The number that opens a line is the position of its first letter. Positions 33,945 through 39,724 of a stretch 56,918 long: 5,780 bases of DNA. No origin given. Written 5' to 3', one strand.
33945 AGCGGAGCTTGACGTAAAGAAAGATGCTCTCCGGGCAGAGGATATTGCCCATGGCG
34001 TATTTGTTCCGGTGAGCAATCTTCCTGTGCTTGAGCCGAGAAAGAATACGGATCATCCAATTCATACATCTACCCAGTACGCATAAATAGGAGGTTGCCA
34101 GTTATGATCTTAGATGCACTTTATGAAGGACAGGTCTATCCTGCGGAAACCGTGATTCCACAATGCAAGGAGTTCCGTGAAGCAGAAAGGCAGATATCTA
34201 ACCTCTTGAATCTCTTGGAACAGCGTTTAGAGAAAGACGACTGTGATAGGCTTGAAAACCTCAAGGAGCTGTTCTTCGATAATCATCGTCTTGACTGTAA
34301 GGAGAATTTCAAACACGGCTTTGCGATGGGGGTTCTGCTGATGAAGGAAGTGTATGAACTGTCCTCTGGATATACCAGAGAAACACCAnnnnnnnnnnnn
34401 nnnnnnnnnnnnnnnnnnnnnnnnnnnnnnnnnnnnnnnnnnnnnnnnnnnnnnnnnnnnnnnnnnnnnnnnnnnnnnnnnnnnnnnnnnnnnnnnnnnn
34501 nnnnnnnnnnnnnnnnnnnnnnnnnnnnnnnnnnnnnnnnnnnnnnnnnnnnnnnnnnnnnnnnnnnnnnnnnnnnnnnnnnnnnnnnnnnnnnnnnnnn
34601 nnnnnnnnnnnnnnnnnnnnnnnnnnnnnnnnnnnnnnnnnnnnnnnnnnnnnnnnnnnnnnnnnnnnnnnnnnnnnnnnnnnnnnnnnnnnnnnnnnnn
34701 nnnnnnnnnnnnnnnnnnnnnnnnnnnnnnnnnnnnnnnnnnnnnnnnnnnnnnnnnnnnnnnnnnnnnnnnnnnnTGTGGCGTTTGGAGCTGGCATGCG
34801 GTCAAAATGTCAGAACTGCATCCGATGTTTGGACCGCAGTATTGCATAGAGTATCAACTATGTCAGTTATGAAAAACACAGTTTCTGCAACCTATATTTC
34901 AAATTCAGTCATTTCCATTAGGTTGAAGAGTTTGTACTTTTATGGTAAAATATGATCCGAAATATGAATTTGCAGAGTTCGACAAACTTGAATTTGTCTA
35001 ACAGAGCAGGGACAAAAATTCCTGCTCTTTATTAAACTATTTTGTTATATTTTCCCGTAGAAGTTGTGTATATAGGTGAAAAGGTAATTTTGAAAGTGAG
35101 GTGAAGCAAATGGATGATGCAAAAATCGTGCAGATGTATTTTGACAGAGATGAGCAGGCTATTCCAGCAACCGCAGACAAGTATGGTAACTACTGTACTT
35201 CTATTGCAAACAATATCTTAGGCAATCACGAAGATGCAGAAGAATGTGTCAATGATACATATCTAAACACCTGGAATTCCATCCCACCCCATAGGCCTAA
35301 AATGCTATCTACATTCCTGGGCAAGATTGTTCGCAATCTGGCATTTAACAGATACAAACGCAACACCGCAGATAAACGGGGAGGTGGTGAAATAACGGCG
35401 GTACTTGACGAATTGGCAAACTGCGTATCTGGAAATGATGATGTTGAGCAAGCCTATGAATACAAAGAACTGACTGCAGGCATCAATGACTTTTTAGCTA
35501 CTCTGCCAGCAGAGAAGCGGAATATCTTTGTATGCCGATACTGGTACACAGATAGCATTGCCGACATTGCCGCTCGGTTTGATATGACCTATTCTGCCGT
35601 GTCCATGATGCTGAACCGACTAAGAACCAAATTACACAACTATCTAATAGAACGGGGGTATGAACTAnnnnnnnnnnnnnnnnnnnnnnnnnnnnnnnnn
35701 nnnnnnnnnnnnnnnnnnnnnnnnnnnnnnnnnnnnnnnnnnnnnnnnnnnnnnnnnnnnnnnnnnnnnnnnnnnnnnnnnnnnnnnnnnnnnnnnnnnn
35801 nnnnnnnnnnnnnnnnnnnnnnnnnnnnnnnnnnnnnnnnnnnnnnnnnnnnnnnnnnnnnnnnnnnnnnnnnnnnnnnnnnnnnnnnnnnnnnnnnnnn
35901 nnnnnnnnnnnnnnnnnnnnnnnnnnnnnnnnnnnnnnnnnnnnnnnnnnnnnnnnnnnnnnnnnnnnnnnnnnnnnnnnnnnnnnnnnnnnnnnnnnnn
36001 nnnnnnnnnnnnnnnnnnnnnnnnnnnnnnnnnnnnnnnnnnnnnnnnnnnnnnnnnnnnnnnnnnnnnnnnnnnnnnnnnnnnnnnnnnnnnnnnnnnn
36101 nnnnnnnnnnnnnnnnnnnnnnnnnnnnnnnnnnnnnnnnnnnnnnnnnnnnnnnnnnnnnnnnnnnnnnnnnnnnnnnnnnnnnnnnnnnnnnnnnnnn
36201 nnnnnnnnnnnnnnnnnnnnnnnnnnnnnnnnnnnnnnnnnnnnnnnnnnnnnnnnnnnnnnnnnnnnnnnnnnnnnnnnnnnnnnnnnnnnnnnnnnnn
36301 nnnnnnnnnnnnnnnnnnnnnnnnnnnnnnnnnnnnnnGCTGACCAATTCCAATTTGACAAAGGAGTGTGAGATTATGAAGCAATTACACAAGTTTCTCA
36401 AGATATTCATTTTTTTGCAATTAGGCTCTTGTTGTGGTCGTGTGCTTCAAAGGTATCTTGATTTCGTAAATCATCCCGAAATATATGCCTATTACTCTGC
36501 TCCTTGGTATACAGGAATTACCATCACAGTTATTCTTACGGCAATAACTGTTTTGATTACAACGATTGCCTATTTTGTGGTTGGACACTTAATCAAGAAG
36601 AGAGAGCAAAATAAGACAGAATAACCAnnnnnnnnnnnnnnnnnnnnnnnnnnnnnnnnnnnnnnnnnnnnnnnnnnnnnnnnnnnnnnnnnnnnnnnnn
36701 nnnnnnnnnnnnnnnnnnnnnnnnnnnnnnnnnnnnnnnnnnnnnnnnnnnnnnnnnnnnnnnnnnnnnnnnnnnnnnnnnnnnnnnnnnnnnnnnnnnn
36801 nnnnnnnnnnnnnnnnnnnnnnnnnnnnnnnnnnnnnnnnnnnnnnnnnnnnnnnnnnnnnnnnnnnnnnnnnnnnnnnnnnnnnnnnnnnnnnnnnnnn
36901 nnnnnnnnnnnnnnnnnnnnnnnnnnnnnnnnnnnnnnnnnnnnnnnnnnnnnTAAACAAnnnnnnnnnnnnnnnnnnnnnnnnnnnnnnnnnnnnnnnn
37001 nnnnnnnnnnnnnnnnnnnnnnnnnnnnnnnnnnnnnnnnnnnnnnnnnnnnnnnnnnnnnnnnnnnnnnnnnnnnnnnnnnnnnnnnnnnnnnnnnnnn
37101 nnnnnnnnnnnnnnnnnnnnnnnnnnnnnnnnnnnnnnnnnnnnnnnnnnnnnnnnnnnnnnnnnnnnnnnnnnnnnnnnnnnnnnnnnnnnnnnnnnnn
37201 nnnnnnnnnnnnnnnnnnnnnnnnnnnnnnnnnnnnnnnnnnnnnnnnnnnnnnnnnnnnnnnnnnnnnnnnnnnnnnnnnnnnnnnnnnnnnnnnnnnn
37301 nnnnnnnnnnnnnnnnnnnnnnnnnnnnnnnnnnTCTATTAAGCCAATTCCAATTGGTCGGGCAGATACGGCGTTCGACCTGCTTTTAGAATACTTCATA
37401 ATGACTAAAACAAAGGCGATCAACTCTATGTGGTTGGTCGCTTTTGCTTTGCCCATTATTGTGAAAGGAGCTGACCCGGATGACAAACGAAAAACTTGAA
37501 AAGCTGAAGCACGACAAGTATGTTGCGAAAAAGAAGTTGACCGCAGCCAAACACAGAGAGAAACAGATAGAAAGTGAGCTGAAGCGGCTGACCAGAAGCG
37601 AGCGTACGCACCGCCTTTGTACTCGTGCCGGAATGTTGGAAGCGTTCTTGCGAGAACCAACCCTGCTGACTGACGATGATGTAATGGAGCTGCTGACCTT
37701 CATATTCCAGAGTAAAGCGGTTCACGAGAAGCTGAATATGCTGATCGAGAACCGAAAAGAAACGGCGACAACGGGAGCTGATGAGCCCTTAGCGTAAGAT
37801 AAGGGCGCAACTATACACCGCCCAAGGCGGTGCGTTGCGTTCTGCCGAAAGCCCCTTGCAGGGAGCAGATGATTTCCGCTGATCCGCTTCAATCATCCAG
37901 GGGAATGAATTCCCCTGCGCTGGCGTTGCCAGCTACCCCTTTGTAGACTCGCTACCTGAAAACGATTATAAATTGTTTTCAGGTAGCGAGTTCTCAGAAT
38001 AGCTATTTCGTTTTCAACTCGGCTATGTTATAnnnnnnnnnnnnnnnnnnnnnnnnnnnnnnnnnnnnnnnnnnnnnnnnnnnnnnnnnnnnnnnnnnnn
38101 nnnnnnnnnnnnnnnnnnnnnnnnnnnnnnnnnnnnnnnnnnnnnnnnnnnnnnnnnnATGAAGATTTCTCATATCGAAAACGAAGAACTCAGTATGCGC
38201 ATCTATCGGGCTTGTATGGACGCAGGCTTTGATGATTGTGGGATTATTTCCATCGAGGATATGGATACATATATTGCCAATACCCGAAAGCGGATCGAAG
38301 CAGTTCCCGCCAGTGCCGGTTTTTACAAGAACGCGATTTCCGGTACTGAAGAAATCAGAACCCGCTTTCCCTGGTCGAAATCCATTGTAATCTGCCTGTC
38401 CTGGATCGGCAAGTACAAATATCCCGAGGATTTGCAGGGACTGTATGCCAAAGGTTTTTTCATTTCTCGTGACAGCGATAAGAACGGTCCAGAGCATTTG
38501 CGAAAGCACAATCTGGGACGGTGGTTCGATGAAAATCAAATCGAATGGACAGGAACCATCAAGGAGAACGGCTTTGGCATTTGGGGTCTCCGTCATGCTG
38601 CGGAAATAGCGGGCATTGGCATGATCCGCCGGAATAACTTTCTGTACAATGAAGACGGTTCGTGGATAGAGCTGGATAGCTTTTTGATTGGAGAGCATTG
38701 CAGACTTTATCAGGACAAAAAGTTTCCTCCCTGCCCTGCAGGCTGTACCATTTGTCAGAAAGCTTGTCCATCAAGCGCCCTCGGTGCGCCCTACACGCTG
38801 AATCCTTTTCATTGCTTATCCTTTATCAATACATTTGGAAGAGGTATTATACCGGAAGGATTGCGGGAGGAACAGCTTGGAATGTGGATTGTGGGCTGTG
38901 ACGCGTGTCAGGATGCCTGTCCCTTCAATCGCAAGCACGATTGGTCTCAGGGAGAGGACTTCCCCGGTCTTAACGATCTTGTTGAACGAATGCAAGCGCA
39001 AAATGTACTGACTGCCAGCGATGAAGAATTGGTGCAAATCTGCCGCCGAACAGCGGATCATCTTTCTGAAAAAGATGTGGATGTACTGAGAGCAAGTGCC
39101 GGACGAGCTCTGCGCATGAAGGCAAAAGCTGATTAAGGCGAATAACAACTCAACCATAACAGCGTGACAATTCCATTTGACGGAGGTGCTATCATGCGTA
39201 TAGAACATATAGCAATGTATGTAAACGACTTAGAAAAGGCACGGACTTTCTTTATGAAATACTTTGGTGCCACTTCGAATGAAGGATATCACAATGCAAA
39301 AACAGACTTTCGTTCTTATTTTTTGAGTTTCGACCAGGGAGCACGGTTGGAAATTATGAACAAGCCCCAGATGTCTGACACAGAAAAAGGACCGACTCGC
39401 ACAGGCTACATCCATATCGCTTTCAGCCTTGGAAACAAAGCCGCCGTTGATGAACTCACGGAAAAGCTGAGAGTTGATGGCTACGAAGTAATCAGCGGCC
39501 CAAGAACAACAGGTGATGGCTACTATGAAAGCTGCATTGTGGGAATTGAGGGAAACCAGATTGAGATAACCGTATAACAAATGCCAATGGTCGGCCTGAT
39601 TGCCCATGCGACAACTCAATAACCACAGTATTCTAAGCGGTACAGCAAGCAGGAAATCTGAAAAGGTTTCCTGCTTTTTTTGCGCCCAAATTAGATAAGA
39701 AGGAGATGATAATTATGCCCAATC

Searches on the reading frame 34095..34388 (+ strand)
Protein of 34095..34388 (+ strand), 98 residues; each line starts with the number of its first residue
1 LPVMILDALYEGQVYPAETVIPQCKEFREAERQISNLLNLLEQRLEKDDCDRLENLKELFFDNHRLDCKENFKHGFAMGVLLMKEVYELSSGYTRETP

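Call 7: search_protein_families(library=pfam, proteins=[window:34095-34388:+], max_evalue=0.01)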
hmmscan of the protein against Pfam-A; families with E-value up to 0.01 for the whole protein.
window:34095-34388:+ (98 aa): 1 family
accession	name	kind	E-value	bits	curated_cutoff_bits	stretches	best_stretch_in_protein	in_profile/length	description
PF20648.2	DUF6809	-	2.8e-18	66.9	27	1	5-86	4-85/85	Family of unknown function (DUF6809)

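Call 49: search_protein_families(library=ncbifam, proteins=[window:34095-34388:+], max_evalue=0.001)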
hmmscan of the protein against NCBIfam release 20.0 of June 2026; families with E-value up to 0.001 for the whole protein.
window:34095-34388:+ (98 aa): 0 families

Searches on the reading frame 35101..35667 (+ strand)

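Call 7: search_protein_families(library=pfam, proteins=[window:35101-35667:+], max_evalue=0.01)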
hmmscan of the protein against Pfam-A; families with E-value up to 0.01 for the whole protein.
window:35101-35667:+ (189 aa): 6 families
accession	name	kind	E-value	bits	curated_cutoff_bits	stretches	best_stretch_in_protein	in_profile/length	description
PF04542.20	Sigma70_r2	-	1.3e-08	34.9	24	1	27-89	4-69/71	Sigma-70 region 2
PF08281.18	Sigma70_r4_2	-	3.4e-06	27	25.7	1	130-178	6-54/54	Sigma-70, region 4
PF07638.17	Sigma70_ECF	-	4.3e-06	27.2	21.1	1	72-181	78-182/185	ECF sigma factor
PF04545.22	Sigma70_r4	-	6.4e-06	26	24.1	1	132-178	2-48/50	Sigma-70, region 4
PF00126.33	HTH_1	-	0.004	17.5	26.6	1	152-185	15-48/60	Bacterial regulatory helix-turn-helix protein, lysR family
PF12802.13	MarR_2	-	0.0082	16.7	27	0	151-176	21-46/61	MarR family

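Call 49: search_protein_families(library=ncbifam, proteins=[window:35101-35667:+], max_evalue=0.001)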
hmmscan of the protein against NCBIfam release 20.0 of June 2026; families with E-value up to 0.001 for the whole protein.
window:35101-35667:+ (189 aa): 53 families (the best 25 are shown)
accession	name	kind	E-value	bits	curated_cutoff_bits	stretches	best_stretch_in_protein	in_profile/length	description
TIGR02985.1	Sig70_bacteroi1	subfamily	2.7e-19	70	126.4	1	27-181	9-161/162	RNA polymerase sigma-70 factor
TIGR02937.1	sigma70-ECF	superfamily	1.3e-18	67.2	42.9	1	26-182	8-165/165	sigma-70 family RNA polymerase sigma factor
NF008888.0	PRK11922.1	equivalog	4.8e-17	62.4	204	1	3-182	14-196/231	RNA polymerase sigma factor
NF004113.0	PRK05602.1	equivalog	1e-15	58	208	1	2-185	28-204/211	RNA polymerase sigma factor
NF058625.1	sigma_PG0214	equivalog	1.8e-14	53.8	130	1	33-185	18-164/170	GFO_1088 family ECF-type sigma factor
NF009176.0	PRK12524.1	equivalog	6.2e-13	49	264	1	3-185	10-187/196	RNA polymerase sigma factor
TIGR02989.1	Sig-70_gvs1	subfamily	9e-13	48.4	124.55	1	36-180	18-156/158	RNA polymerase sigma-70 factor, Rhodopirellula/Verrucomicrobium family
NF009172.0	PRK12519.1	subfamily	1.2e-12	47.8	222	1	1-182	11-189/194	RNA polymerase sigma factor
NF009190.0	PRK12538.1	equivalog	2.7e-12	46.9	303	1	5-183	49-220/233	RNA polymerase sigma factor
NF007223.0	PRK09641.1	equivalog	5.7e-11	42.6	209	1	8-182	7-184/187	RNA polymerase sigma factor SigW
NF007225.0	PRK09643.1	equivalog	2e-10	40.7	190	1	3-182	11-182/204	RNA polymerase sigma factor SigM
TIGR02948.1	SigW_bacill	equivalog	6.8e-10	39.3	243.1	1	4-180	4-182/187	RNA polymerase sigma factor SigW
TIGR02983.1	SigE-fam_strep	subfamily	9e-10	38.7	141.55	1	32-181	19-157/162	SigE family RNA polymerase sigma factor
NF007224.0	PRK09642.1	equivalog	1.1e-09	38.4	212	1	27-181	3-153/160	RNA polymerase sigma factor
NF005448.0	PRK07037.1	equivalog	5.8e-09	35.8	190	1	34-171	27-160/186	RNA polymerase factor sigma-70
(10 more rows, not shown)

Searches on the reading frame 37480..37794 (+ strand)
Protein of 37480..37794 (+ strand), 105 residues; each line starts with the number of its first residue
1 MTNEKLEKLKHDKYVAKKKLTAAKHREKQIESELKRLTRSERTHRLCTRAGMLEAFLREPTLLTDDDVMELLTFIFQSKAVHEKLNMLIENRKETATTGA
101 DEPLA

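Call 7: search_protein_families(library=pfam, proteins=[window:37480-37794:+], max_evalue=0.01)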
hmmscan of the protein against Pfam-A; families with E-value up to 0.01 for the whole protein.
window:37480-37794:+ (105 aa): 1 family
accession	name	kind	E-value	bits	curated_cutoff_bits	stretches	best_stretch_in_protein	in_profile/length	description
PF12958.12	DUF3847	-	5.3e-20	71.7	40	1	5-83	1-79/81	Protein of unknown function (DUF3847)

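Call 49: search_protein_families(library=ncbifam, proteins=[window:37480-37794:+], max_evalue=0.001)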
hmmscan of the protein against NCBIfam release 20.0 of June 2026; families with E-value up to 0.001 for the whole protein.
window:37480-37794:+ (105 aa): 0 families

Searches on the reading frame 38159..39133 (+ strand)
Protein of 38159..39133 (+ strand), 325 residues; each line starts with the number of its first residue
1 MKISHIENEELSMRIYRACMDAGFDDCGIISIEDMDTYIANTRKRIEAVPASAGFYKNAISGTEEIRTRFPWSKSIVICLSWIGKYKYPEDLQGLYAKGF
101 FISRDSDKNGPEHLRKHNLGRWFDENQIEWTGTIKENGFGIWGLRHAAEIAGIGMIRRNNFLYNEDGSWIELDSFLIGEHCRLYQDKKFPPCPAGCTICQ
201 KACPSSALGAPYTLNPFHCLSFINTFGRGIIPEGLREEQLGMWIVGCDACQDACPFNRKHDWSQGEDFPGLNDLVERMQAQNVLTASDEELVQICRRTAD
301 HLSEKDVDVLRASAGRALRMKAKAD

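Call 7: search_protein_families(library=pfam, proteins=[window:38159-39133:+], max_evalue=0.01)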
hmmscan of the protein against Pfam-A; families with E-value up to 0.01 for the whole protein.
window:38159-39133:+ (325 aa): 3 families
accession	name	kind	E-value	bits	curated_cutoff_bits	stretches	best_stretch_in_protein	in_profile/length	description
PF13484.11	Fer4_16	-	7e-13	49.6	30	1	195-257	4-66/66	4Fe-4S double cluster binding domain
PF13237.11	Fer4_10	-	0.0013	19.1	25.5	0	246-263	11-22/53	4Fe-4S dicluster domain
PF00037.32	Fer4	-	0.0029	17.8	21.1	0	245-257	9-21/24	4Fe-4S binding domain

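Call 49: search_protein_families(library=ncbifam, proteins=[window:38159-39133:+], max_evalue=0.001)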
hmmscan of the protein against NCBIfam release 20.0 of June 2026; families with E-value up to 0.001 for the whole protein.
window:38159-39133:+ (325 aa): 1 family
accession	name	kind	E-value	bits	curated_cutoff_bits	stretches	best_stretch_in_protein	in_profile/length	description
TIGR00276.1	TIGR00276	equivalog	5.2e-25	88.1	200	1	145-295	134-281/337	tRNA epoxyqueuosine(34) reductase QueG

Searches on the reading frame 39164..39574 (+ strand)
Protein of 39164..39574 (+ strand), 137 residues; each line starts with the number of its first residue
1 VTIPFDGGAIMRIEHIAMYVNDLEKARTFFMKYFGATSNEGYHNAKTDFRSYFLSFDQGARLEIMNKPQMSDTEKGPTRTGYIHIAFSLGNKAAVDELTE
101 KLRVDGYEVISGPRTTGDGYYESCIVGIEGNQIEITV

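Call 8: search_protein_families(library=pfam, proteins=[window:39164-39574:+], max_evalue=0.01)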
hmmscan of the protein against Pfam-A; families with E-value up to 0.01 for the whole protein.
window:39164-39574:+ (137 aa): 3 families
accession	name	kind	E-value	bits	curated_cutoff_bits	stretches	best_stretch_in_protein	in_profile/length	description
PF00903.31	Glyoxalase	-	4.3e-16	59.8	20.6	1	12-135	1-121/121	Glyoxalase/Bleomycin resistance protein/Dioxygenase superfamily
PF13669.12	Glyoxalase_4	-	2.5e-08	34.6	27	1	15-119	2-104/109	Glyoxalase/Bleomycin resistance protein/Dioxygenase superfamily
PF13468.12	Glyoxalase_3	-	0.0012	19.4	25.1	1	14-114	2-105/176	Glyoxalase-like domain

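Call 49: search_protein_families(library=ncbifam, proteins=[window:39164-39574:+], max_evalue=0.001)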
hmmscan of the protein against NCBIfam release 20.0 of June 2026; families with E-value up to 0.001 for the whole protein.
window:39164-39574:+ (137 aa): 10 families
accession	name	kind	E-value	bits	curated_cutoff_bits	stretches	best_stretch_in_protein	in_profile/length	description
NF050075.1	SMU1112c_YaeR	equivalog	3.4e-09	37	140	1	11-101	2-89/125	SMU1112c/YaeR family gloxylase I-like metalloprotein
TIGR03081.1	metmalonyl_epim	equivalog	1.9e-05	25.2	114.95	1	12-111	1-100/129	methylmalonyl-CoA epimerase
NF000222.1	FosX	equivalog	6.1e-05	23.3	170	1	13-119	1-100/127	FosX/FosE/FosI family fosfomycin resistance hydrolase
NF000496.2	Fos_GSH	equivalog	0.0002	21.5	180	1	11-135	3-114/136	fosfomycin resistance glutathione transferase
TIGR03211.1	catechol_2_3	equivalog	0.00033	20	320.2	1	10-109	2-88/303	catechol 2,3-dioxygenase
NF050074.1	glyox_I_GloA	exception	0.00041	20.5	165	1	13-110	2-94/121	lactoylglutathione lyase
TIGR02295.1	HpaD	equivalog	0.00045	19.5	321.4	1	10-116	2-95/298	3,4-dihydroxyphenylacetate 2,3-dioxygenase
NF003152.0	PRK04101.1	equivalog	0.00047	20.5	171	1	10-113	2-94/139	metallothiol transferase FosB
NF000221.4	FosA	exception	0.00066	19.6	250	0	13-121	5-103/137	FosA family fosfomycin resistance glutathione transferase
NF000124.1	fos-Vibrio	exception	0.00069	19.8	250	0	10-135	2-109/132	FosG/FosC2-related fosfomycin resistance glutathione transferase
